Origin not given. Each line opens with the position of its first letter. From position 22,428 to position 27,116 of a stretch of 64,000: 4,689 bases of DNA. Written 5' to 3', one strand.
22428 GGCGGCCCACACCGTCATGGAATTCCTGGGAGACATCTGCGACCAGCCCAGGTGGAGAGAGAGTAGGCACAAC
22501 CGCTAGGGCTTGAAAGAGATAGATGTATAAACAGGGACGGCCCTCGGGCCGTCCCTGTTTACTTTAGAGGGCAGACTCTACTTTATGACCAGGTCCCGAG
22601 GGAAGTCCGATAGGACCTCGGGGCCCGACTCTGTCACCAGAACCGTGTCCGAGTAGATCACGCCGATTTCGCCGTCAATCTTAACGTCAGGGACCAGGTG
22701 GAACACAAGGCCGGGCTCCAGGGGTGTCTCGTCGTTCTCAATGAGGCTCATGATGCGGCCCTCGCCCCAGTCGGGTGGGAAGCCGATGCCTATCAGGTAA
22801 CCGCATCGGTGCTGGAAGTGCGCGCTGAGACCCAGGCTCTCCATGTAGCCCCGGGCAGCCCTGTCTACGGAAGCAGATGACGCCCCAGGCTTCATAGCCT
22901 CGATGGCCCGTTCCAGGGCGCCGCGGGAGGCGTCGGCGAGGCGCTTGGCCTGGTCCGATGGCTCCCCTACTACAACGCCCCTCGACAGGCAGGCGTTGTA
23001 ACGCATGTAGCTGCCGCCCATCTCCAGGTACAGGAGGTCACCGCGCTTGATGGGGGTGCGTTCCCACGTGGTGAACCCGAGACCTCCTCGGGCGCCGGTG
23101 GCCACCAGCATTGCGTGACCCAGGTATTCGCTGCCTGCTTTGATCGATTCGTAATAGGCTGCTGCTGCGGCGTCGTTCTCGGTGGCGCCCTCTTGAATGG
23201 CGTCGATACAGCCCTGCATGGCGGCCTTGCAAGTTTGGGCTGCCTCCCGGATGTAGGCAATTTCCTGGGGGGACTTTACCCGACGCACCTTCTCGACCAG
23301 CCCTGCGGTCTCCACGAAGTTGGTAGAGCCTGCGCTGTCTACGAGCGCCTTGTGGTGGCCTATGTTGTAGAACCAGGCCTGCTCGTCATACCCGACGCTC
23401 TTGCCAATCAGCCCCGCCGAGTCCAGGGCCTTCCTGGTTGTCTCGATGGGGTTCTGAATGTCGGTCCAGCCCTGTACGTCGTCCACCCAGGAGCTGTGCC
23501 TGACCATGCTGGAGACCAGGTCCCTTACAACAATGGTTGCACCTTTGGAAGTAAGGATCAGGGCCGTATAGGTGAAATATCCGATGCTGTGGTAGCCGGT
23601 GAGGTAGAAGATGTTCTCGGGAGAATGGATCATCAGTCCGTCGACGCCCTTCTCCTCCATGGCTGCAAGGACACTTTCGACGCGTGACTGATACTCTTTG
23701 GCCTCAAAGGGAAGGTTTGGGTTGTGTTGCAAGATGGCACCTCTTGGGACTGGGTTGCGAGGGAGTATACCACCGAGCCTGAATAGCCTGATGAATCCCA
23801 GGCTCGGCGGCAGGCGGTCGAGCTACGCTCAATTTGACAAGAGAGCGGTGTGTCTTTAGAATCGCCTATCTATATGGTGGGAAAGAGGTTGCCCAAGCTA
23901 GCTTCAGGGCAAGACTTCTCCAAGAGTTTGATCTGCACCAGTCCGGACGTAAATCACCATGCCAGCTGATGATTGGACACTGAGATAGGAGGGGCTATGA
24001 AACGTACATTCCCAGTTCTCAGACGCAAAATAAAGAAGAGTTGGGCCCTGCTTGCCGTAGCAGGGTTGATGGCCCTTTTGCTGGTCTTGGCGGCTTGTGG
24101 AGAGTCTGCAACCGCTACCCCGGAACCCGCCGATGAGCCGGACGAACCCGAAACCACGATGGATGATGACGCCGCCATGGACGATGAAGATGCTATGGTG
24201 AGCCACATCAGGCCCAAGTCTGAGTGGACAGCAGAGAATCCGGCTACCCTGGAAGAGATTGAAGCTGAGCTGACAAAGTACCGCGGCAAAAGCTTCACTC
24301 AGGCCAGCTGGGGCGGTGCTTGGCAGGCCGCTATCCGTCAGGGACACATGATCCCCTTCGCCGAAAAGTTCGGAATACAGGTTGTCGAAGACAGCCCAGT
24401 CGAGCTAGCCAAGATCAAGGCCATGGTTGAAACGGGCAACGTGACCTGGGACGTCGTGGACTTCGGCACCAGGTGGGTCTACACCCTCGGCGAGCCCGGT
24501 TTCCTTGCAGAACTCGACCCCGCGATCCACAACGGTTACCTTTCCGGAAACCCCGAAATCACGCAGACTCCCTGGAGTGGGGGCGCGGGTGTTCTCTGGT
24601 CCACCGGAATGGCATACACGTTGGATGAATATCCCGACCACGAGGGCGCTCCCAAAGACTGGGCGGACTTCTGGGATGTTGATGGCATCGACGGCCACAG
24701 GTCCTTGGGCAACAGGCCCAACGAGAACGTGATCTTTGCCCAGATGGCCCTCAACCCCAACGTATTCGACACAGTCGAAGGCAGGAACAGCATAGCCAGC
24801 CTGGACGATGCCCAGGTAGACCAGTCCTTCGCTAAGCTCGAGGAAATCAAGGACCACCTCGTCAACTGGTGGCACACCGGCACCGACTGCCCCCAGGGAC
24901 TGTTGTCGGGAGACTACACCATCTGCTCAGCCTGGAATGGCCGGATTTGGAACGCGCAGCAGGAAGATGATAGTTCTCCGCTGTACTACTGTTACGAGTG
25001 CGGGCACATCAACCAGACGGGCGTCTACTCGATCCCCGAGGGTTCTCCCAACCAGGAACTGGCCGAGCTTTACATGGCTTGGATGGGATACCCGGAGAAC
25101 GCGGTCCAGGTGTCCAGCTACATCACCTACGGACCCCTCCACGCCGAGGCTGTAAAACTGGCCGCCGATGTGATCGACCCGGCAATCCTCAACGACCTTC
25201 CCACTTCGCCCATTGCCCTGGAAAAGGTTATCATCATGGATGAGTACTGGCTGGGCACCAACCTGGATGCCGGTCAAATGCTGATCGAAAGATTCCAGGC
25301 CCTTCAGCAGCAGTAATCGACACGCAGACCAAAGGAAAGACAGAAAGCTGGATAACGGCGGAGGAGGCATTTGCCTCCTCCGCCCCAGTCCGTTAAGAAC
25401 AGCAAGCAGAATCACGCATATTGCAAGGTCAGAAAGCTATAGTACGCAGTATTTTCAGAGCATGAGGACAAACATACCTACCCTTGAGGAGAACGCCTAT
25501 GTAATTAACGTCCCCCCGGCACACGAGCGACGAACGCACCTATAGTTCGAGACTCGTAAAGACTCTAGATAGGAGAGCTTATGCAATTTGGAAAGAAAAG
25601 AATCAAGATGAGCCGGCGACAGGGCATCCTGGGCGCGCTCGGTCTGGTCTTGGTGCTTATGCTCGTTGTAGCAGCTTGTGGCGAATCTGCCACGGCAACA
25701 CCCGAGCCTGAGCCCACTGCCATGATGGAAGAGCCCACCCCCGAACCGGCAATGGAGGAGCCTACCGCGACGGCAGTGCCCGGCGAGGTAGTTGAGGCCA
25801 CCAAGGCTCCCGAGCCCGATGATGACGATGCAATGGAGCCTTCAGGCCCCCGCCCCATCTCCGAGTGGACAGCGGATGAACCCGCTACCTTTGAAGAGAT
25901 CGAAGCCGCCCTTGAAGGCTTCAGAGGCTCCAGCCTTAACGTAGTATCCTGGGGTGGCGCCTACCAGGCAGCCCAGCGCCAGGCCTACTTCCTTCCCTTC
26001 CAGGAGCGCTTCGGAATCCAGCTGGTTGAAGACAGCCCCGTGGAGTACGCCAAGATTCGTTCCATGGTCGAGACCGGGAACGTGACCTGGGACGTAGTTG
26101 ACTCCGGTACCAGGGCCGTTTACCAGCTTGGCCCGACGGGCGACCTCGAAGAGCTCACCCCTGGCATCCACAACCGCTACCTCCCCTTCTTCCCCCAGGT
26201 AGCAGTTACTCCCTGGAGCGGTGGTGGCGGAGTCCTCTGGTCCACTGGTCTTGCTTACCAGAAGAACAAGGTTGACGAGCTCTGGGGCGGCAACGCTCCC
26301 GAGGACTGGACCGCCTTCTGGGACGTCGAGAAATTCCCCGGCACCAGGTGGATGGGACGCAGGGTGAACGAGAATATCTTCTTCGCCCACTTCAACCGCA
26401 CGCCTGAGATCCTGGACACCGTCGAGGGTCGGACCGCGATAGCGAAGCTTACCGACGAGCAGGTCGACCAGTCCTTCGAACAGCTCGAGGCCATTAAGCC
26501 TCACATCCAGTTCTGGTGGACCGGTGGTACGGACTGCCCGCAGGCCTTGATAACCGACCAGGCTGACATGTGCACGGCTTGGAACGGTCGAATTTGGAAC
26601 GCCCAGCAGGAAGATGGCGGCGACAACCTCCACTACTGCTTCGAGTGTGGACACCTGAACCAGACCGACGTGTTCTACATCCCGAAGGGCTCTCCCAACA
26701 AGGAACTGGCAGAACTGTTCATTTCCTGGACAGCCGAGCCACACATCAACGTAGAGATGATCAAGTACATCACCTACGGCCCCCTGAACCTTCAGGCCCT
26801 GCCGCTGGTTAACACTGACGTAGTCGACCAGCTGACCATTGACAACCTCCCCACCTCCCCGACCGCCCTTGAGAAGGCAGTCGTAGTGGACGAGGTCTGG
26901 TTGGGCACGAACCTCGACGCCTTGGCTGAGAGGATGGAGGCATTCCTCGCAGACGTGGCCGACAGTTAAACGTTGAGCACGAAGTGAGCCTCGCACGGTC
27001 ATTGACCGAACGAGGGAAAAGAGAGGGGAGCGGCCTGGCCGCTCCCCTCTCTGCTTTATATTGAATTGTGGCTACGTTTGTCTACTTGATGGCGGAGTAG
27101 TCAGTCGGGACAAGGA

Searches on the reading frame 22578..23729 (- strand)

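Call 42: search_protein_families(library=pfam, proteins=[window:22578-23729:-], max_evalue=0.00001)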
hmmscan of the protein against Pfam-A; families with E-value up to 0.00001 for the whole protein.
window:22578-23729:- (383 aa): 2 families
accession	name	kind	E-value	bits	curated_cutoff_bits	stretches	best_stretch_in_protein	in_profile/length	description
PF00557.29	Peptidase_M24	-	1.5e-40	139.6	23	1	159-367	2-208/208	Metallopeptidase family M24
PF01321.24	Creatinase_N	-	3.3e-19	70.1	22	1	16-151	1-128/128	Creatinase/Prolidase N-terminal domain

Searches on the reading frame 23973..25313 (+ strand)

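Call 42: search_protein_families(library=pfam, proteins=[window:23973-25313:+], max_evalue=0.00001)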
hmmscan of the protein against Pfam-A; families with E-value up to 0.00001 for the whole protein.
window:23973-25313:+ (447 aa): 2 families
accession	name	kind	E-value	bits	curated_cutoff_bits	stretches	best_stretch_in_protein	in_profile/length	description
PF13416.11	SBP_bac_8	-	6.3e-29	102.1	27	1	129-395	6-267/279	Bacterial extracellular solute-binding protein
PF01547.30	SBP_bac_1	-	6.3e-06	26.8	26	0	116-376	9-305/307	Bacterial extracellular solute-binding protein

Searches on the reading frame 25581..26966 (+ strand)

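Call 41: search_protein_families(library=pfam, proteins=[window:25581-26966:+], max_evalue=0.00001)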
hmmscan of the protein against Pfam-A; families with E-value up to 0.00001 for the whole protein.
window:25581-26966:+ (462 aa): 2 families
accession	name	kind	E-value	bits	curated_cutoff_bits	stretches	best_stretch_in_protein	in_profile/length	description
PF13416.11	SBP_bac_8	-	4.4e-29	102.6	27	1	139-408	5-267/279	Bacterial extracellular solute-binding protein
PF01547.30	SBP_bac_1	-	1.3e-07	32.4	26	1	153-385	30-301/307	Bacterial extracellular solute-binding protein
